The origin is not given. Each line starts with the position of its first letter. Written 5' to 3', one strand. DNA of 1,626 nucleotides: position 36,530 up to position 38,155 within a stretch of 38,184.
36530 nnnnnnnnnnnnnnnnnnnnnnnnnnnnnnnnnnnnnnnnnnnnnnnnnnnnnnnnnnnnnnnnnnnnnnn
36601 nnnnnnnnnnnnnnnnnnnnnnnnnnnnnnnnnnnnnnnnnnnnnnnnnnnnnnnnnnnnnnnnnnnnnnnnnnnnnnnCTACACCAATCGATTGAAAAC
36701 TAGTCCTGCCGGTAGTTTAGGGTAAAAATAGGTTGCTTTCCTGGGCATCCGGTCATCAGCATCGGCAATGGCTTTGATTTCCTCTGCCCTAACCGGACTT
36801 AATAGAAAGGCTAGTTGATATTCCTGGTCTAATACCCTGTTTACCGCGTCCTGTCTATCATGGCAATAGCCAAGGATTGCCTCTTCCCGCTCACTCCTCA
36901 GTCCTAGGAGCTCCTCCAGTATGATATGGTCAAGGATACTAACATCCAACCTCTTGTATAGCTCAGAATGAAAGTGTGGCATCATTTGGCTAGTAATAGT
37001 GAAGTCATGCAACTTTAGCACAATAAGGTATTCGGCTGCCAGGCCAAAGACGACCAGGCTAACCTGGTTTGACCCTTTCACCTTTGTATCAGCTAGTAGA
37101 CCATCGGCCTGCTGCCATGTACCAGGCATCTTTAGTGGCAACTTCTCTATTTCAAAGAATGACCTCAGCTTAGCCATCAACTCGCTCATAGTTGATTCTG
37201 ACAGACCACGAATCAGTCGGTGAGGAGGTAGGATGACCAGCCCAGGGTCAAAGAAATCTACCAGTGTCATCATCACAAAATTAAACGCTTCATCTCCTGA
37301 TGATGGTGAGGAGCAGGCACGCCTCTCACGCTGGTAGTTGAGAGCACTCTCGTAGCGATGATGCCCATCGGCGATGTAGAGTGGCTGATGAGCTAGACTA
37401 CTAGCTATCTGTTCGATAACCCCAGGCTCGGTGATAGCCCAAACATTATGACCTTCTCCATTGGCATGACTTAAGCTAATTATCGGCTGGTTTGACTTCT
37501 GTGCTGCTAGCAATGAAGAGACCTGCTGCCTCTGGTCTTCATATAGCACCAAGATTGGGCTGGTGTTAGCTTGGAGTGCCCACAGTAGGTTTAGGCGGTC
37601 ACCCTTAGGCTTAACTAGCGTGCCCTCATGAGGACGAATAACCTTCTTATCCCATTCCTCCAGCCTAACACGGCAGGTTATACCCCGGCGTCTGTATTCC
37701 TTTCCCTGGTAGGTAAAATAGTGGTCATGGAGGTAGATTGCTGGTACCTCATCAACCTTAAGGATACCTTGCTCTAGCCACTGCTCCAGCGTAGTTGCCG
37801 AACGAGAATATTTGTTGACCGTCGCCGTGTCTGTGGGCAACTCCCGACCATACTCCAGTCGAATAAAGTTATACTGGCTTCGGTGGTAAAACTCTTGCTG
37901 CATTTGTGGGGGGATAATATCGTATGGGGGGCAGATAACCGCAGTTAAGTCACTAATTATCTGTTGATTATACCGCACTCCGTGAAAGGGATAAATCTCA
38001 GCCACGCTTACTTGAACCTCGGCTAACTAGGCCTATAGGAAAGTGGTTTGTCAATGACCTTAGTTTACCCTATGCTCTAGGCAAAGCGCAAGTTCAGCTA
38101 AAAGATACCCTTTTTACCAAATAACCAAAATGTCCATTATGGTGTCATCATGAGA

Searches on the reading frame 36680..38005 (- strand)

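Call 9: search_protein_families(library=pfam, proteins=[window:36680-38005:-], max_evalue=0.001)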
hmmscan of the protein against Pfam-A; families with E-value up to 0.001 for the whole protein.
window:36680-38005:- (441 aa): 1 family
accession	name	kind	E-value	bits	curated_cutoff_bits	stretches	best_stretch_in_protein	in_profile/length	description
PF06245.16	DUF1015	-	4.8e-87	292.3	25.8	1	4-355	1-324/325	Protein of unknown function (DUF1015)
